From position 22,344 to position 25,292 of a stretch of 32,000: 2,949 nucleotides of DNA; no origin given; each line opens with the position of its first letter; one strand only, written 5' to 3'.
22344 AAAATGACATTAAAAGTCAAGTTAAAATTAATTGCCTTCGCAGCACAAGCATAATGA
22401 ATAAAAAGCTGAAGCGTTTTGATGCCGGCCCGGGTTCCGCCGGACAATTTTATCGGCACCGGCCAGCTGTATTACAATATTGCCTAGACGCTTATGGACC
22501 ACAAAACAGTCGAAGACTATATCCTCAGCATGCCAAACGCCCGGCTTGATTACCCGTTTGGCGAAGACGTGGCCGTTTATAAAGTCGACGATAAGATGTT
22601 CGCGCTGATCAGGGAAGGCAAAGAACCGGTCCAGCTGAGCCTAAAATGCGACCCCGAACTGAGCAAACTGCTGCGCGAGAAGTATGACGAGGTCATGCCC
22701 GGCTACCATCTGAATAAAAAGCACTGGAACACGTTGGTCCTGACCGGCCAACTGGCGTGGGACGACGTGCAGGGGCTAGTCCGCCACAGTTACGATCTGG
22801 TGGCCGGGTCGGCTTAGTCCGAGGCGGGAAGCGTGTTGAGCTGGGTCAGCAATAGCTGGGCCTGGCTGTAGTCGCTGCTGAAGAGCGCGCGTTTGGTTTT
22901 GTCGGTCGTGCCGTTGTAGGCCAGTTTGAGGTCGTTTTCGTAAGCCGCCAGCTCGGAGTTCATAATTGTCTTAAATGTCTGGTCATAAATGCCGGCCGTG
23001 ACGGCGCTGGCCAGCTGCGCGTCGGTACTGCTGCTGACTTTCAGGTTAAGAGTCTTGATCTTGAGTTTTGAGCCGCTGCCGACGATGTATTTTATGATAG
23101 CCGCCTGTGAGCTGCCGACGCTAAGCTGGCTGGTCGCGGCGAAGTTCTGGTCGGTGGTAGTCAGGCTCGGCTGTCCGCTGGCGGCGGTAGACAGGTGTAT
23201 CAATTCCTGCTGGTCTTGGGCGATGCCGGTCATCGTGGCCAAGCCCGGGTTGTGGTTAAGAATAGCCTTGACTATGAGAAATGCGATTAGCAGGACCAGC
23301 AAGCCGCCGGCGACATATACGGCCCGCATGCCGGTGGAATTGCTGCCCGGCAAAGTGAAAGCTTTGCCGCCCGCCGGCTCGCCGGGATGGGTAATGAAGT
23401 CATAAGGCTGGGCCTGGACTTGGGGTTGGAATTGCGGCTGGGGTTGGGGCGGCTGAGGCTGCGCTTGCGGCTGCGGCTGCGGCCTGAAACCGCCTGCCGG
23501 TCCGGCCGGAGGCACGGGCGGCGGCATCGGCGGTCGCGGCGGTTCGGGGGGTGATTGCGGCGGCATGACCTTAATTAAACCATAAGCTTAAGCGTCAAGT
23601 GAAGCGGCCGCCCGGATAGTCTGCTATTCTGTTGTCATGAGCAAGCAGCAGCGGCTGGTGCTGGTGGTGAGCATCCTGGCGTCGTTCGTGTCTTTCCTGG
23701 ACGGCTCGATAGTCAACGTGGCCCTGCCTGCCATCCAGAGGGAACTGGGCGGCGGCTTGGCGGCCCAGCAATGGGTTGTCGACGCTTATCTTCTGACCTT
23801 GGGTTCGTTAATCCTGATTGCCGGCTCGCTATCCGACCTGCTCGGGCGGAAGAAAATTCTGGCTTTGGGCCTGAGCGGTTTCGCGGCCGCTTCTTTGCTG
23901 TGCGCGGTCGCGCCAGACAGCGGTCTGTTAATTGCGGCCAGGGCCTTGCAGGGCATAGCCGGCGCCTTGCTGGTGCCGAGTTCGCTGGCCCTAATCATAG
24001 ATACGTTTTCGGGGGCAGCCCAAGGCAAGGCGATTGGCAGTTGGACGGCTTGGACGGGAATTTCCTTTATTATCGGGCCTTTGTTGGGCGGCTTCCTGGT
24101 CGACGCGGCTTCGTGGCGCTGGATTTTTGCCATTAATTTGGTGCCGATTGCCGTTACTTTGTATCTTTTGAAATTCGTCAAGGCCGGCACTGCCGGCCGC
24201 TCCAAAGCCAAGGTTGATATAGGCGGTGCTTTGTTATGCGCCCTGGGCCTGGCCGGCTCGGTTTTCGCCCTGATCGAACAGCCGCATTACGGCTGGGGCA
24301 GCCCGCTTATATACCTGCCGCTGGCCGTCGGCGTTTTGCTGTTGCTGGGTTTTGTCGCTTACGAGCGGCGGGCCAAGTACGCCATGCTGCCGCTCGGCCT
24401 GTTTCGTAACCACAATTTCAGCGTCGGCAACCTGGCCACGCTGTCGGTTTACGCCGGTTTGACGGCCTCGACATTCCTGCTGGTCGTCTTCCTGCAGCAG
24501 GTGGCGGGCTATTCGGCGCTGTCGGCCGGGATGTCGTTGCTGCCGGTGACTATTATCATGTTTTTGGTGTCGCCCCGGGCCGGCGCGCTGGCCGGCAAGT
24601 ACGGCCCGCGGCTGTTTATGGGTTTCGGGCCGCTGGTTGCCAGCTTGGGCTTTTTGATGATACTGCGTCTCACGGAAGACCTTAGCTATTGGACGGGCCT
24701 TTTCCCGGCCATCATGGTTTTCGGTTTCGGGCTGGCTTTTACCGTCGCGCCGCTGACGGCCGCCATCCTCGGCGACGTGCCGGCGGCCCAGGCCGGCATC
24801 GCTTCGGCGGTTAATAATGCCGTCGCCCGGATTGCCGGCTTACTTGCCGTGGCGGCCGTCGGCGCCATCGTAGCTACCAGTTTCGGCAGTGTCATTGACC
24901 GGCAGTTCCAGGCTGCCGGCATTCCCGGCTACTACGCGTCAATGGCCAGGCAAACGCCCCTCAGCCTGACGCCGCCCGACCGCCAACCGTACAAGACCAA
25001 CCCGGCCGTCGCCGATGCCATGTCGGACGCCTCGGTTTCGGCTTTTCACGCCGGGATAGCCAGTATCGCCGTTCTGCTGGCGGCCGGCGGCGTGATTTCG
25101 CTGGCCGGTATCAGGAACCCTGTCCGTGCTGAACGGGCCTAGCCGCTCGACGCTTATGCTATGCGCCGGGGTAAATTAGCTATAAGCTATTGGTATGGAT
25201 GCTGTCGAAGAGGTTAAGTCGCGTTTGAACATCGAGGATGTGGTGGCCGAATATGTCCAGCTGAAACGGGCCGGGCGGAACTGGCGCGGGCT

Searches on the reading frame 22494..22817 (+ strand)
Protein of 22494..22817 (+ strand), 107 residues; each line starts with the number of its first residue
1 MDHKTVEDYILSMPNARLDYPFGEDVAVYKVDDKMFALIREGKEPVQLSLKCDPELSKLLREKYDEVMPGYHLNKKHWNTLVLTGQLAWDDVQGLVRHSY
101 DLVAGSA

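Call 123: search_protein_families(library=pfam, proteins=[window:22494-22817:+], max_evalue=0.00001)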
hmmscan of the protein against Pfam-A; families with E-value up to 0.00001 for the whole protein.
window:22494-22817:+ (107 aa): 1 family
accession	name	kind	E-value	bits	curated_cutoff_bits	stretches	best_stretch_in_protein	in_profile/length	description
PF04237.18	YjbR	-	1.4e-29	103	30.1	1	11-102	1-88/88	YjbR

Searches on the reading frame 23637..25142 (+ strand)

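Call 111: search_protein_families(library=pfam, proteins=[window:23637-25142:+], max_evalue=0.001)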
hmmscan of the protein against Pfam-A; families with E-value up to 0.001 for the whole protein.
window:23637-25142:+ (501 aa): 1 family
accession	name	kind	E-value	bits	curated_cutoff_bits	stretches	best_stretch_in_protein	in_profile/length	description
PF07690.21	MFS_1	-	3.4e-50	171.4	33.4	1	14-404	3-346/347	Major Facilitator Superfamily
